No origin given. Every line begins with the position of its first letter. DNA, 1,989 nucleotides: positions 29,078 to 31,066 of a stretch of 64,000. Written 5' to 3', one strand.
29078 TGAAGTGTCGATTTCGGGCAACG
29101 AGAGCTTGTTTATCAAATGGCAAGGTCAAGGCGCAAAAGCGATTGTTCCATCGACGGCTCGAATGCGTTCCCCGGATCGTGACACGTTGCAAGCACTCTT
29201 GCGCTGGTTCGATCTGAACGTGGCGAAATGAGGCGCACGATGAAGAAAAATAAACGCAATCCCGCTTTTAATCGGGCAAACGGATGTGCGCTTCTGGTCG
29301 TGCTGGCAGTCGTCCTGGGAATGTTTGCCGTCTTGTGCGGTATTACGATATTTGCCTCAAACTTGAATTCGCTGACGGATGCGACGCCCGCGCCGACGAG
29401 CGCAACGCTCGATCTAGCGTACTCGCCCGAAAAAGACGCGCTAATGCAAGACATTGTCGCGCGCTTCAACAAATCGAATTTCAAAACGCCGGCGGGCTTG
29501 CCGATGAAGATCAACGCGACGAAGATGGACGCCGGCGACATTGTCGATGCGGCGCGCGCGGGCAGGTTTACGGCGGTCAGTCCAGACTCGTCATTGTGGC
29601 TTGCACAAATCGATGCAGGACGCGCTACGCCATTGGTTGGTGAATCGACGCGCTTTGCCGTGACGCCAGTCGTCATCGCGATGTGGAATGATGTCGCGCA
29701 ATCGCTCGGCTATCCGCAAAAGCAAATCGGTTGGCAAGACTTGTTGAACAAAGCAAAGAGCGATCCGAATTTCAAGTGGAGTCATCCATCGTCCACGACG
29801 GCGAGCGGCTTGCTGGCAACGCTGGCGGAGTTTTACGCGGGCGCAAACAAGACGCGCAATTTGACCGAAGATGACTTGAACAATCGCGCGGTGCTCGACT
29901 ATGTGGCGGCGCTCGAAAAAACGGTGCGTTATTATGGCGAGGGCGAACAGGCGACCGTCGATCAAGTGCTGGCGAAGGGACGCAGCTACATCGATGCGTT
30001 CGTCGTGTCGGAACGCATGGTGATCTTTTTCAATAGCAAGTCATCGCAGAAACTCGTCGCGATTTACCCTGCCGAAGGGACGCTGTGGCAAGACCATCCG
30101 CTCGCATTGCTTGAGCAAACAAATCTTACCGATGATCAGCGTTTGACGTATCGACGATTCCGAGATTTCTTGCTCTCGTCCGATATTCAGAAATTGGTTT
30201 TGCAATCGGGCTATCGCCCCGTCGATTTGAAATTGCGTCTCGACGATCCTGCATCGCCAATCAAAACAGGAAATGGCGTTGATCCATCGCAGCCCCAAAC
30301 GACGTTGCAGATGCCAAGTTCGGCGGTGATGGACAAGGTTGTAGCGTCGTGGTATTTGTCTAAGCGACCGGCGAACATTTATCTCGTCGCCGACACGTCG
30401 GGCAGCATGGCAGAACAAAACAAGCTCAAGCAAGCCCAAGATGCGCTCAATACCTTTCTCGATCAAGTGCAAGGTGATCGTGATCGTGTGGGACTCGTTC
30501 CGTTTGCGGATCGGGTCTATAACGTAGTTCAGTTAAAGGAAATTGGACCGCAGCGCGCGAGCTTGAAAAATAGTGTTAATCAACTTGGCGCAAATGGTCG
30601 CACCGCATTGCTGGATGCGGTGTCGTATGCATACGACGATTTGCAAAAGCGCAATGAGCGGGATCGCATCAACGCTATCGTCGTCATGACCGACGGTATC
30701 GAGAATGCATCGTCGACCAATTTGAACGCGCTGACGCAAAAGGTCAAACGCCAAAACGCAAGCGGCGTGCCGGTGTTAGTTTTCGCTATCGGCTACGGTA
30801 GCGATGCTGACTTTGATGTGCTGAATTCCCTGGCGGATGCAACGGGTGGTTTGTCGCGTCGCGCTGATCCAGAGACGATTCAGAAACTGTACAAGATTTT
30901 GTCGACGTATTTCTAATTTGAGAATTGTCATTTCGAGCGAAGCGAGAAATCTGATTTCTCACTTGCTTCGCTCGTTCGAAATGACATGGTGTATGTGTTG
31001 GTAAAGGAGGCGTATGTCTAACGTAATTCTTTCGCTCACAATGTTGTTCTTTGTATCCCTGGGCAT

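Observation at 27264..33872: PspA - PBP-like - PBP-like/vWA - flotillin - coiled-coil membrane protein gene block (candidate membrane-stress/remodelling system)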

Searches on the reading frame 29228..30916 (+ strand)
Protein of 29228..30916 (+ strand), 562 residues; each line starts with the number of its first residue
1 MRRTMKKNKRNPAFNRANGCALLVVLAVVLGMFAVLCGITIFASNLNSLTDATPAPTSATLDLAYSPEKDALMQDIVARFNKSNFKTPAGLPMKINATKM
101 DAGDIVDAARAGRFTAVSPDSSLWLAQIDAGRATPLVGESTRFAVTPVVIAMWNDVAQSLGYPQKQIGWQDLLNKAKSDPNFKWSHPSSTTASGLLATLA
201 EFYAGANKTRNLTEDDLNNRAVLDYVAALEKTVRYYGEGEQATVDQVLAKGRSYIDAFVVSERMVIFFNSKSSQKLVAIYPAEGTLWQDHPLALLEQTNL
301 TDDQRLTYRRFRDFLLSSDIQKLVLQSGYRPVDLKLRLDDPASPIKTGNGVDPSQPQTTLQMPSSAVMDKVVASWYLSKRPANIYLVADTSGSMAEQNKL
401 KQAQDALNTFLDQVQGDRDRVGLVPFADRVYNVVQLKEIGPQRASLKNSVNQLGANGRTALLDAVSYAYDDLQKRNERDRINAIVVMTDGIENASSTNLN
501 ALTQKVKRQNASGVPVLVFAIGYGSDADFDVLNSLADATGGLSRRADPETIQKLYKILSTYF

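Call 3: search_protein_families(library=pfam, proteins=[window:29228-30916:+], max_evalue=0.01)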
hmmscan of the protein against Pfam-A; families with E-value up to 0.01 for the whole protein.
window:29228-30916:+ (562 aa): 5 families
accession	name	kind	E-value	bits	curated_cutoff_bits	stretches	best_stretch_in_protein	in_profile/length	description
PF00092.34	VWA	-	3.9e-20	73.2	23.8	1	383-546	1-163/174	von Willebrand factor type A domain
PF13519.12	VWA_2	-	4.6e-16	59.8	27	1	385-490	2-106/107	von Willebrand factor type A domain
PF13531.11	SBP_bac_11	-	1.9e-14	54.4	25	1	62-330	2-227/227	Bacterial extracellular solute-binding protein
PF13768.12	VWA_3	-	2.7e-09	37.7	27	1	383-543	2-153/155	von Willebrand factor type A domain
PF05762.20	VWA_CoxE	-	7.2e-05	22.8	26.4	1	378-508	53-177/222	VWA domain containing CoxE-like protein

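Call 4: search_protein_families(library=ncbifam, proteins=[window:29228-30916:+], max_evalue=0.01)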
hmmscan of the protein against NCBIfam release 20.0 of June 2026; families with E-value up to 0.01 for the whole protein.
window:29228-30916:+ (562 aa): 6 families
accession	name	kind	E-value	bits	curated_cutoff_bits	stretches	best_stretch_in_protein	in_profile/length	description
TIGR02442.1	Cob-chelat-sub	hypoth_equivalog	3.2e-13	49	779.45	1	378-506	469-599/641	putative cobaltochelatase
TIGR00868.1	hCaCC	subfamily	2.7e-11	42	900.85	1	382-547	305-461/863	calcium-activated chloride channel protein 1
NF047508.1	VWA_BatA_Lepto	exception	2.4e-08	33.4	380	1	383-554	90-265/315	VWA domain-containing protein BatA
TIGR03436.1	acidobact_VWFA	subfamily_domain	4.5e-08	32.9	81.25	1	380-523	65-219/324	VWA domain-containing protein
TIGR02031.1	BchD-ChlD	equivalog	5.2e-06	25.4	499.55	1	384-495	426-535/608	magnesium chelatase ATPase subunit D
NF009943.0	PRK13406.1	equivalog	0.0001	21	571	1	386-496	406-513/585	magnesium chelatase subunit D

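Call 8: search_protein_families(library=padloc, proteins=[window:29228-30916:+], max_evalue=0.01)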
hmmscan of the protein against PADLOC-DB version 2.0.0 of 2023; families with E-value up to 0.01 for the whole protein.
window:29228-30916:+ (562 aa): 0 families

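Call 10: find_homologous_proteins(query=window:29228-30916:+)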
Query window:29228-30916:+ (562 aa): 2295 proteins with E <= 0.001 among 8000 candidates; the best 120 are listed.
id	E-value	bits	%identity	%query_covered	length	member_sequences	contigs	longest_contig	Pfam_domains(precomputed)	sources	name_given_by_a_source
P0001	0.0e+0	1231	100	99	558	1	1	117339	PF13768.13,PF13531.12,PF00092.35,PF13519.13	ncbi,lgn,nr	ncbi:MAG: VWA domain-containing protein [Chloroflexi bacterium]|nr:VWA domain-containing protein [Ch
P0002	0.0e+0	1089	88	99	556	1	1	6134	PF13768.13,PF13531.12,PF00092.35,PF13519.13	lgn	-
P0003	0.0e+0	1043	84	99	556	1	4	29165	PF13768.13,PF13531.12,PF00092.35,PF13519.13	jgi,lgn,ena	-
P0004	0.0e+0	1026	82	99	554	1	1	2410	PF13768.13,PF13531.12,PF00092.35,PF13519.13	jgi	jgi:Ca-activated chloride channel family protein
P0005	4.4e-296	1001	80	99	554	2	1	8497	PF13768.13,PF13531.12,PF00092.35,PF13519.13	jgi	jgi:Ca-activated chloride channel family protein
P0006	1.1e-293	993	80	99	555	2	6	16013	PF13768.13,PF13531.12,PF00092.35,PF13519.13,PF05762.21,PF01882.26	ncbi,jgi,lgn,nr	ncbi:MAG: VWA domain-containing protein [Chloroflexi bacterium]|nr:VWA domain-containing protein [Ch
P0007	2.5e-292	988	80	99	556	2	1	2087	PF13768.13,PF13531.12,PF00092.35,PF13519.13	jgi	jgi:Ca-activated chloride channel family protein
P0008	3.2e-290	981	77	99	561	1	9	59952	PF13768.13,PF13531.12,PF00092.35,PF13519.13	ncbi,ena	-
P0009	2.0e-289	979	78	99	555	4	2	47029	PF13768.13,PF13531.12,PF00092.35,PF13519.13,PF05762.21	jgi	jgi:Ca-activated chloride channel family protein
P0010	9.9e-289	977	78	99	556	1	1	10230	PF13768.13,PF13531.12,PF00092.35,PF13519.13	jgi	jgi:Ca-activated chloride channel family protein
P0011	1.8e-288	976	78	99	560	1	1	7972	PF13768.13,PF13531.12,PF00092.35,PF13519.13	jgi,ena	-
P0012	2.1e-288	975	78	99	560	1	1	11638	PF13768.13,PF13531.12,PF00092.35,PF13519.13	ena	-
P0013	3.0e-288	975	78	99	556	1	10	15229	PF13768.13,PF13531.12,PF00092.35,PF13519.13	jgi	jgi:Ca-activated chloride channel family protein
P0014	4.3e-288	974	78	99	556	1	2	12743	PF13768.13,PF13531.12,PF00092.35,PF13519.13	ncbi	-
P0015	5.5e-288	974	78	99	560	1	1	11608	PF13768.13,PF13531.12,PF00092.35,PF13519.13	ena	-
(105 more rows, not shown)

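Call 15: find_related_loci(query=A1, collection=genome_contigs, flank=10000)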
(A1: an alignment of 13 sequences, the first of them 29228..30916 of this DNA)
Query A1 (562 aa) in genome_contigs; peptide patterns used: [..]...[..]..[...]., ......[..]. (x = any residue, [..] = any of these).
361 stretches matched a pattern; 298 encode a relative of the query (tblastn E <= 1e-3); the best 80 are kept; 80 distinct loci.
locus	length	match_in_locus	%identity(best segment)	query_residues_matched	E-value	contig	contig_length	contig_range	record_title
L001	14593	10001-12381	80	9-562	0e+0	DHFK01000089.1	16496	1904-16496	MAG TPA_asm: Anaerolineales bacterium UBA4826 UBA4826_contig_590, whole genome shotgun sequence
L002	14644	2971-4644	79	2-562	0e+0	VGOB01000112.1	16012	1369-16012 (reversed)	MAG: Chloroflexi bacterium isolate K_DeepCast_250m_m1_199 K_DeepCast_250m_m1_199_Ga0194125_10007276, whole genome shotgu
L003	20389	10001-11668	78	6-562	0e+0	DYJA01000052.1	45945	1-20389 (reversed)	MAG TPA_asm: Candidatus Aquidulcis sp. isolate FI88_2_58_12 Afr_mines_FI88_334_length_45945_cov_4_760144, whole genome s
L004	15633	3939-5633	77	1-562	0e+0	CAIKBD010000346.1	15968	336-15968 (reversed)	MAG: uncultured Anaerolineales bacterium isolate LaPlata-a_bin-0606 genome assembly, contig: bin-0606:346/530, whole gen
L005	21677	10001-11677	76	1-562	0e+0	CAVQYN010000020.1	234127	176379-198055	MAG: uncultured Chloroflexia bacterium isolate MFD00032.bin.2.221 genome assembly, contig: contig_38870, whole genome sh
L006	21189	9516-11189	75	3-562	0e+0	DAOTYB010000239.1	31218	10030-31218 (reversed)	MAG TPA_asm: Anaerolineae bacterium isolate H23_303 k115_563031, whole genome shotgun sequence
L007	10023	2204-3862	74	7-562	0e+0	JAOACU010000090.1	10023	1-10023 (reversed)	MAG: Anaerolineae bacterium isolate SKW216 NODE_89_length_10023_cov_3.138950, whole genome shotgun sequence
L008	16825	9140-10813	73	1-562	0e+0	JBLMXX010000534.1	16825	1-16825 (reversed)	MAG: Acidobacteriota bacterium isolate MAG244 PRJNA957066_bin26_renamed_533, whole genome shotgun sequence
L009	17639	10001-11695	73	1-562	0e+0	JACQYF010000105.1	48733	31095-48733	MAG: Chloroflexi bacterium isolate NC_groundwater_1534_Pr4_S-0.65um_60_13 SR1-18-Sp65_coassembly_scaffold_166062, whole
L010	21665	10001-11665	74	6-562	0e+0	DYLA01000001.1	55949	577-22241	MAG TPA_asm: Anaerolinea sp. isolate SulCav_AS07-7_2_61_27 SulCav_AS07_7_458_length_55949_cov_14_908935, whole genome sh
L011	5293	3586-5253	72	5-562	0e+0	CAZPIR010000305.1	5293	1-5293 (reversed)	MAG TPA_asm: uncultured Anaerolineaceae bacterium isolate SRP272421_co4_372 genome assembly, contig: NODE_56990_length_5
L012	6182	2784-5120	72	2-562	0e+0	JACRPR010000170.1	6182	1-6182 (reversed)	MAG: Chloroflexi bacterium isolate NC_groundwater_1992_Pr3_S-0.65um_56_3 SR2-18-Sp65_coassembly_scaffold_334058, whole g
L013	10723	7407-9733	73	28-562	0e+0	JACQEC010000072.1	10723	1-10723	MAG: Chloroflexi bacterium isolate NC_groundwater_1011_Pr1_S-0.65um_62_48 Montesol18_Sp65_coassembly_scaffold_33349, who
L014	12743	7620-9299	78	1-562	0e+0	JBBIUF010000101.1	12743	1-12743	MAG: Chloroflexota bacterium isolate RSF170216_bin_47 NODE_5581_length_12743_cov_6.583071, whole genome shotgun sequence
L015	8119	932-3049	56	37-562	0e+0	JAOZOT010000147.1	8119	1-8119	MAG: Anaerolineae bacterium isolate GMC4.maxbin2.235_sub GMC4_14540_length_8119_cov_20.136533, whole genome shotgun sequ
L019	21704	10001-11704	54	2-562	0e+0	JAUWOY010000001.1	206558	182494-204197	MAG: Chloroflexota bacterium isolate CSMAG_2462 CSMAG_2462_k141_185648_length_206558_cov_18.3994, whole genome shotgun s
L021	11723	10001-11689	53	6-562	0e+0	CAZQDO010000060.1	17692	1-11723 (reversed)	MAG TPA_asm: uncultured Anaerolineae bacterium isolate binchicken_co338_52 genome assembly, contig: NODE_689_length_1769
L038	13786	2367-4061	51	5-562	0e+0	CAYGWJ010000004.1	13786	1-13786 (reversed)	MAG TPA_asm: uncultured Anaerolineae bacterium isolate ERP119294_co2_411 genome assembly, contig: k141_3147195, whole ge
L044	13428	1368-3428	50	5-562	0e+0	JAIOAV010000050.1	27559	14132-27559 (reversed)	MAG: Chloroflexota bacterium isolate S1bins97 c_000000000050, whole genome shotgun sequence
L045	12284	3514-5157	52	20-562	3e-180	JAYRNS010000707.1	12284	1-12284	MAG: Anaerolineae bacterium isolate XM2_XAASGE4bin.34 k141_1145006, whole genome shotgun sequence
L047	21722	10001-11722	50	5-562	2e-180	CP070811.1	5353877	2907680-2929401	MAG: Anaerolineales bacterium isolate bin12 chromosome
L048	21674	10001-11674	51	22-562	7e-180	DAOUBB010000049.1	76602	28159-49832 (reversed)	MAG TPA_asm: Anaerolineae bacterium isolate H68_701 k101_372884, whole genome shotgun sequence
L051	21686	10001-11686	49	1-562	9e-180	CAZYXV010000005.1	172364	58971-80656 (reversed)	MAG TPA_asm: uncultured Anaerolineae bacterium isolate binchicken_co26_194 genome assembly, contig: NODE_76_length_17236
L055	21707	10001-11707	50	8-562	2e-178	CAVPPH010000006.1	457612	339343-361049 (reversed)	MAG: uncultured Chloroflexia bacterium isolate MFD09779.bin.2.73 genome assembly, contig: contig_37063, whole genome sho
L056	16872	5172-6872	51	3-562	1e-178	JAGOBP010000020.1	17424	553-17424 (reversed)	MAG: Thermoflexales bacterium isolate Go_SlAct_bin_560 Go_SlAct_12914_length_17424_cov_5.458692, whole genome shotgun se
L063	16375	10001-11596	53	36-562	8e-177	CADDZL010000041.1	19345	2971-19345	Chloroflexi bacterium isolate 22 genome assembly, contig: NODE_1861_length_19345_cov_5.414195, whole genome shotgun sequ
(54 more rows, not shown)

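Call 26: search_solved_structures(query=A1, max_evalue=0.01)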
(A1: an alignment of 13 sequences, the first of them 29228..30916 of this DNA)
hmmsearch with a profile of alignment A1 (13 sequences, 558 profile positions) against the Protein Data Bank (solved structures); distinct sequences matched with E-value up to 0.01: 70 (the best 60 are shown).
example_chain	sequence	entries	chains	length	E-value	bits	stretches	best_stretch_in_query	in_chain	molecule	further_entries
9c4f_I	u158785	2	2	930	2.4e-14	55.9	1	374-546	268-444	Inter-alpha-trypsin inhibitor heavy chain H4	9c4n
6pyo_A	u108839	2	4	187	5.6e-10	41.5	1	381-541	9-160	cDNA FLJ56608, highly similar to Homo sapiens chloride channel, calcium activated, family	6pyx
4f1j_A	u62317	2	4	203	2.1e-09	39.7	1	379-527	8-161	Thrombospondin related anonymous protein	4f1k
6fpy_A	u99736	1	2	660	3.7e-09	38.8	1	374-550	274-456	Inter-alpha-trypsin inhibitor heavy chain H1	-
4hqf_A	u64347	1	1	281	9.2e-09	37.5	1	363-526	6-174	Thrombospondin-related anonymous protein, TRAP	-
4hqk_A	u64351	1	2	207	1.7e-08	36.7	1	379-527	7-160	Thrombospondin-related anonymous protein, TRAP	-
6fpz_A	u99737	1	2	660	5.3e-08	35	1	374-550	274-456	Inter-alpha-trypsin inhibitor heavy chain H1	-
2x31_A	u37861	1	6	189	1.5e-07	33.5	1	383-516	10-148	MAGNESIUM-CHELATASE 60 KDA SUBUNIT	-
4hql_A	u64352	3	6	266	1.8e-07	33.3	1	362-520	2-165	Sporozoite surface protein 2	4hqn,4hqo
4rck_A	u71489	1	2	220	7.6e-07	31.2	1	378-552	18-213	Hypothetical membrane spanning protein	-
9vlg_A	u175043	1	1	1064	6.2e-06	28.2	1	366-496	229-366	Isoform 2 of Voltage-dependent calcium channel subunit alpha-2/delta-1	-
8hlp_F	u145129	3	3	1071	6.3e-06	28.2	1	366-496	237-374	Voltage-dependent calcium channel subunit alpha-2/delta-1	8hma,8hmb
7xlq_D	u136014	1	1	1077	6.4e-06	28.1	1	366-496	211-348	Voltage-dependent calcium channel subunit alpha-2/delta-1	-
8s05_A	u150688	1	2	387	6.5e-06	28.1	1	382-539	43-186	Conserved protein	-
8if3_A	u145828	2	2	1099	6.6e-06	28.1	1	366-496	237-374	Voltage-dependent calcium channel subunit alpha-2/delta-1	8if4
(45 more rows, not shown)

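Call 32: search_protein_families(library=pfam, proteins=[L002:4960-5997:+, L003:11987-12988:+, L044:3447-4469:+, L019:11826-12611:+, L038:4078-5385:+, L007:4848-5672:+, L038:6271-6918:+, L047:8555-9328:+, L045:1483-2115:+, L021:4189-4503:+], max_evalue=0.001)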
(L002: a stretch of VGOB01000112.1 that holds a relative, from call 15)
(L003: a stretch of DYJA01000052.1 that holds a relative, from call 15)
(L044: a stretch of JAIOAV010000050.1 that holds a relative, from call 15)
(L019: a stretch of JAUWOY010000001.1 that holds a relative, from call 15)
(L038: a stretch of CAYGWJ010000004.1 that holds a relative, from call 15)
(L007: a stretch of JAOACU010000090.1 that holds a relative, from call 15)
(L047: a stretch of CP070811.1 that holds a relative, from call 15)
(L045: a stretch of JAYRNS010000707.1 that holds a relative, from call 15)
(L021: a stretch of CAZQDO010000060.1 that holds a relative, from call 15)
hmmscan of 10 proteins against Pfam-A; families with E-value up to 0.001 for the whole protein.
L002:4960-5997:+ (345 aa): 2 families
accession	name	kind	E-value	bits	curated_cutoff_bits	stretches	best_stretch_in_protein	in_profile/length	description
PF13091.12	PLDc_2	-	4.8e-12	46.3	27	1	43-157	21-132/132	PLD-like domain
PF09565.16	RE_NgoFVII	-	5.7e-09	35.9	23.8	1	17-130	2-124/162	NgoFVII restriction endonuclease N-terminal PLD domain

L003:11987-12988:+ (333 aa): 1 family
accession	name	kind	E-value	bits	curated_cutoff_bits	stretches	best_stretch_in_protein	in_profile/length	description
PF13091.12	PLDc_2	-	2.1e-10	41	27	1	36-146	7-129/132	PLD-like domain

L044:3447-4469:+ (340 aa): 2 families
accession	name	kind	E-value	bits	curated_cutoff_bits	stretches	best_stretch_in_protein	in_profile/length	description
PF08349.16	DUF1722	-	3e-40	137.6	22.5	1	191-307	1-117/117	Protein of unknown function (DUF1722)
PF04463.17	2-thiour_desulf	-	6.5e-34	117.4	34.7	1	10-149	1-141/141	2-thiouracil desulfurase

L019:11826-12611:+ (261 aa): 0 families

L038:4078-5385:+ (435 aa): 7 families
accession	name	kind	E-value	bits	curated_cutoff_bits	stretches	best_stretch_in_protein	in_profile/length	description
PF14559.12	TPR_19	-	5.3e-10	39.9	25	1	365-425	4-64/68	Tetratricopeptide repeat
PF07719.23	TPR_2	-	1e-09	38.2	27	0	387-419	2-34/34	Tetratricopeptide repeat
PF13428.12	TPR_14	-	3.1e-08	33.9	23.5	0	387-424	2-39/44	Tetratricopeptide repeat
PF13432.12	TPR_16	-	1.4e-07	32.3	32.7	0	9-48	1-40/65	Tetratricopeptide repeat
PF13174.12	TPR_6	-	1.9e-05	25.5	26.3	0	7-34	2-29/33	Tetratricopeptide repeat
PF00515.34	TPR_1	-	3.1e-05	24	27.8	0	354-378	3-27/34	Tetratricopeptide repeat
PF14853.12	Fis1_TPR_C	-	4e-05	24.2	25.3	1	388-430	5-45/53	Fis1 C-terminal tetratricopeptide repeat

L007:4848-5672:+ (274 aa): 2 families
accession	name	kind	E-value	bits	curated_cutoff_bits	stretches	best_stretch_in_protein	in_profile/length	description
PF01145.31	Band_7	-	3.4e-41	141.6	23.6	1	45-213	3-175/176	SPFH domain / Band 7 family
PF13421.11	Band_7_1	-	8.6e-06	26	24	1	124-198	132-208/211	SPFH domain-Band 7 family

L038:6271-6918:+ (215 aa): 2 families
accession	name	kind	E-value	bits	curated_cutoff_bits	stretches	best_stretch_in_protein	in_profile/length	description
PF24961.1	NfeD_membrane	-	6.2e-21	75.1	26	1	25-141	1-117/119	NfeD integral membrane domain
PF01957.25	NfeD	-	7.1e-13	49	29.1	1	158-211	2-56/57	NfeD-like C-terminal, partner-binding domain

L047:8555-9328:+ (257 aa): 1 family
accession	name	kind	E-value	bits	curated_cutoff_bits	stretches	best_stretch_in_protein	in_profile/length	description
PF14014.11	DUF4230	-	1e-27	97.5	27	1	102-251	2-148/148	Protein of unknown function (DUF4230)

L045:1483-2115:+ (210 aa): 0 families

L021:4189-4503:+ (104 aa): 2 families
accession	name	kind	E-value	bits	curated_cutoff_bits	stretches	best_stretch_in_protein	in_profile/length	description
PF01906.23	YbjQ_1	-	2.1e-38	131.5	23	1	1-103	1-103/103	Putative heavy-metal-binding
PF23025.1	YbjQ_2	-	2.3e-05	25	29.1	1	57-103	50-101/103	C2 domain-containing protein 5, YbjQ-like domain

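Call 72: search_protein_families(library=pfam, proteins=[L051:6647-7756:+, L051:2639-6634:+, L055:5677-7656:+, L055:4544-5611:+, L056:1849-2949:+, L048:2204-6031:+], max_evalue=0.00001)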
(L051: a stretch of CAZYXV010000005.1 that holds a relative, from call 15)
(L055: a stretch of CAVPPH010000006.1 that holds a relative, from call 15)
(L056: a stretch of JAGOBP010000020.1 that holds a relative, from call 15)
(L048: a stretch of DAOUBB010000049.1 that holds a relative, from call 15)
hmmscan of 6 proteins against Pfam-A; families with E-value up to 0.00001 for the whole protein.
L051:6647-7756:+ (369 aa): 3 families
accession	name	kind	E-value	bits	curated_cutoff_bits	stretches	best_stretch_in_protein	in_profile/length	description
PF00072.30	Response_reg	-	6.6e-28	97.5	30.2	1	5-116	1-110/111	Response regulator receiver domain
PF02518.31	HATPase_c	-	2.9e-24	86.1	26.4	1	259-364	6-109/111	Histidine kinase-, DNA gyrase B-, and HSP90-like ATPase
PF00512.31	HisKA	-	1.8e-16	60.4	26.9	1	138-198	2-61/66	His Kinase A (phospho-acceptor) domain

L051:2639-6634:+ (1331 aa): 3 families
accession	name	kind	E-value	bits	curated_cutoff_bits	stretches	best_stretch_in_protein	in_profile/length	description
PF01590.32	GAF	-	4.8e-103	341.5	22.4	8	351-483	2-133/133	GAF domain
PF13185.12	GAF_2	-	2.9e-101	335.6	28.6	7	349-483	2-135/136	GAF domain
PF13492.12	GAF_3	-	6.7e-64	214.5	27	5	1185-1325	1-129/129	GAF domain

L055:5677-7656:+ (659 aa): 5 families
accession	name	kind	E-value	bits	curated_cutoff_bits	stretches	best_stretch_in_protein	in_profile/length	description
PF02518.31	HATPase_c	-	5.3e-30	104.5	26.4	1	544-654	2-109/111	Histidine kinase-, DNA gyrase B-, and HSP90-like ATPase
PF13185.12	GAF_2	-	7.9e-18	65.4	28.6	1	273-410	1-136/136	GAF domain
PF01590.32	GAF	-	1.8e-17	64.5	22.4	1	275-409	1-133/133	GAF domain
PF00512.31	HisKA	-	3.2e-17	62.8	26.9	1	432-496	2-63/66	His Kinase A (phospho-acceptor) domain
PF13492.12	GAF_3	-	2.7e-10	41.2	27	0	276-410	2-128/129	GAF domain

L055:4544-5611:+ (355 aa): 3 families
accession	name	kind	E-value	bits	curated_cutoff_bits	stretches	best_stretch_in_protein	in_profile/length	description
PF13185.12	GAF_2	-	1.6e-28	100.1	28.6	2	180-306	2-125/136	GAF domain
PF01590.32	GAF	-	1.7e-27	97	22.4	2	70-150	55-133/133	GAF domain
PF13492.12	GAF_3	-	4.2e-13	50.3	27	1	74-152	55-129/129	GAF domain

L056:1849-2949:+ (366 aa): 3 families
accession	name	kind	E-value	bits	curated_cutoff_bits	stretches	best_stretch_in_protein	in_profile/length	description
PF00072.30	Response_reg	-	4.2e-29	101.4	30.2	1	5-116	1-110/111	Response regulator receiver domain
PF02518.31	HATPase_c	-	8.4e-23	81.4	26.4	1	256-364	3-109/111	Histidine kinase-, DNA gyrase B-, and HSP90-like ATPase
PF00512.31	HisKA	-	4.4e-15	55.9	26.9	1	138-201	2-64/66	His Kinase A (phospho-acceptor) domain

L048:2204-6031:+ (1275 aa): 6 families
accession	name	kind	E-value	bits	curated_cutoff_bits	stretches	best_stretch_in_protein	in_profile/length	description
PF13185.12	GAF_2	-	5.5e-97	321.7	28.6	6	557-686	2-136/136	GAF domain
PF01590.32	GAF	-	6.2e-76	253.7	22.4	5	392-527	1-133/133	GAF domain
PF13492.12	GAF_3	-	6.6e-62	208.1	27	5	558-687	1-129/129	GAF domain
PF02518.31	HATPase_c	-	1.1e-33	116.4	26.4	1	1159-1269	1-109/111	Histidine kinase-, DNA gyrase B-, and HSP90-like ATPase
PF00512.31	HisKA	-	1.4e-17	63.9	26.9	1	1047-1113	1-64/66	His Kinase A (phospho-acceptor) domain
PF11849.14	DUF3369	-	1.7e-08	35.3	27.2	0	654-693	128-167/168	Domain of unknown function (DUF3369)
